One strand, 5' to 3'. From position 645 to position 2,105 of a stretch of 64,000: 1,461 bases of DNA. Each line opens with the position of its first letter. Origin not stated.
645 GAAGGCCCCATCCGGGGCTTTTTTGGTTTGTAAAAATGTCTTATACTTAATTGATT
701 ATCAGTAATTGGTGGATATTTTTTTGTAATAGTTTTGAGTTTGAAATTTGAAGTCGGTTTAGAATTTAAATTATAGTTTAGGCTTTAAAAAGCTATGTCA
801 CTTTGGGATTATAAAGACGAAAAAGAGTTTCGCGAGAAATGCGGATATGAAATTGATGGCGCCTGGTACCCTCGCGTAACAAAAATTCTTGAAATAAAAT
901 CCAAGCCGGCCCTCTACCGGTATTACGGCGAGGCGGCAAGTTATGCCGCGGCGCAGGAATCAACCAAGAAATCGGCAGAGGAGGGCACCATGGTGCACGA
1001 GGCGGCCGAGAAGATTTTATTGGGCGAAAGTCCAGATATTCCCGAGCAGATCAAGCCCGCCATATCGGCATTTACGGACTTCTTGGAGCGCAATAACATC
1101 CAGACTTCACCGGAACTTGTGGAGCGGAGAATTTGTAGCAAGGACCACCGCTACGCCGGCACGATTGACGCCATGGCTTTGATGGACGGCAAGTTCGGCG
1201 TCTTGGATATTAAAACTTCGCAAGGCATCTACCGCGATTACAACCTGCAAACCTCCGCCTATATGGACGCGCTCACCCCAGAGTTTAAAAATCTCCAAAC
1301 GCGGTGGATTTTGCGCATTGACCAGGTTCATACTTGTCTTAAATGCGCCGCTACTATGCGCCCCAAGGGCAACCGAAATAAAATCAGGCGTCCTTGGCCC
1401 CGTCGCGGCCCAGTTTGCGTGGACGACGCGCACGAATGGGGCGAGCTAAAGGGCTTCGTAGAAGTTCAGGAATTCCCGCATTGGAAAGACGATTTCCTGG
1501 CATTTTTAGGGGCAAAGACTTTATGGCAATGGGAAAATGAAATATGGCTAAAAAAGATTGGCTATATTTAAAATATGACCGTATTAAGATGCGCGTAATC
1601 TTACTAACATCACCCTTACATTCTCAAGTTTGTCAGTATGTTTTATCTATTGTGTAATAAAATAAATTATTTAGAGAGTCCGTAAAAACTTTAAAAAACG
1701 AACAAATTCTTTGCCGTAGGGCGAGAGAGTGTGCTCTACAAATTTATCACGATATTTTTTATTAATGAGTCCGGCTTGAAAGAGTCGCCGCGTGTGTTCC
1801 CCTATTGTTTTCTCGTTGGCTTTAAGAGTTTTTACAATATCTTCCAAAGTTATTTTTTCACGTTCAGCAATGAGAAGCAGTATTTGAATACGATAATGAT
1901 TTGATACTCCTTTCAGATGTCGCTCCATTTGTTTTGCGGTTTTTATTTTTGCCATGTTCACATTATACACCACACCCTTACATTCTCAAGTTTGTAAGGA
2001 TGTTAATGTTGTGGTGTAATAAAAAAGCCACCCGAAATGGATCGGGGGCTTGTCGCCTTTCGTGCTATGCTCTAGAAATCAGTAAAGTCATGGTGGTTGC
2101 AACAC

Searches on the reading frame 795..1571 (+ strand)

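Call 15: search_protein_families(library=pfam, proteins=[window:795-1571:+], max_evalue=0.01)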
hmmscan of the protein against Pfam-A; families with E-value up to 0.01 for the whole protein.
window:795-1571:+ (258 aa): 1 family
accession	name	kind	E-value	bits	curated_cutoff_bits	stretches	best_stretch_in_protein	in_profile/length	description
PF12705.13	PDDEXK_1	-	0.0033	17.8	22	0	56-168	56-177/247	PD-(D/E)XK nuclease superfamily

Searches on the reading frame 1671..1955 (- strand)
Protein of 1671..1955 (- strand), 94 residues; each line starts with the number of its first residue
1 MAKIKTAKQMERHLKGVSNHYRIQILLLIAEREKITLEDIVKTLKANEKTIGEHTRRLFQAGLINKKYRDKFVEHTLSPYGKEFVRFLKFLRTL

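Call 15: search_protein_families(library=pfam, proteins=[window:1671-1955:-], max_evalue=0.01)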
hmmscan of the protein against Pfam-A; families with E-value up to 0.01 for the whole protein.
window:1671-1955:- (94 aa): 4 families
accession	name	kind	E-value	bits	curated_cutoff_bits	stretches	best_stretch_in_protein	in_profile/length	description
PF01022.26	HTH_5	-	1.5e-06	28.4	22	1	22-66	4-47/47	Bacterial regulatory protein, arsR family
PF01047.28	MarR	-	3.3e-05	24.1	24.6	1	23-67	6-50/59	MarR family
PF02002.24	TFIIE_alpha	-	0.002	18.4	22.9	1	21-69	14-63/105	TFIIE alpha subunit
PF13463.12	HTH_27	-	0.0042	17.8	22.2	1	23-74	6-63/68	Winged helix DNA-binding domain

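Call 64: search_protein_families(library=ncbifam, proteins=[window:1671-1955:-], max_evalue=0.01)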
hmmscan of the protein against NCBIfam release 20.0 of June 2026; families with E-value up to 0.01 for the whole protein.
window:1671-1955:- (94 aa): 11 families
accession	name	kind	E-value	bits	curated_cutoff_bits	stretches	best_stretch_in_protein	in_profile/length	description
NF033788.1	HTH_metalloreg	subfamily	7.6e-07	28.9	55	1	13-77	4-68/77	metalloregulator ArsR/SmtB family transcription factor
NF033789.1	repress_SdpR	subfamily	1.3e-05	25.1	100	1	14-77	2-64/79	autorepressor SdpR family transcription factor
NF007528.0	PRK10141.1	subfamily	6.6e-05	22.8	97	1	14-80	10-76/117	metalloregulator ArsR/SmtB family transcription factor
NF053660.1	ORF80_fam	equivalog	7.4e-05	22.6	95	1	24-69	6-51/70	ORF80 family leucine zipper DNA-binding protein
NF053755.1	MsvR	equivalog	0.00015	21.5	220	1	12-68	5-60/236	transcriptional factor MsvR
NF041413.1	ArsR_Rv2640c_fam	equivalog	0.00018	21.9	155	1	7-75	29-99/118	Rv2640c family ArsR-like transcriptional regulator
NF040939.2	trans_reg_lrs14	equivalog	0.00023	21.1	90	1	23-68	24-70/103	Lrs14 family HTH-type transcriptional regulator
NF053606.1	Sta1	subfamily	0.00031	20.8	80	1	22-68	22-68/100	Sta1 family transcriptional regulator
NF053602.1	Phr_regulator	exception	0.0006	19.4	320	1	10-67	2-58/191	heat shock transcription regulator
NF053609.1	Sul12a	equivalog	0.0037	17.4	150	1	24-68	9-53/103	Sul12a family chromatin-organizing protein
NF047367.1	redox_TF_RrpA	exception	0.0092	16.2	185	0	13-90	11-92/101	MarR family transcription factor RrpA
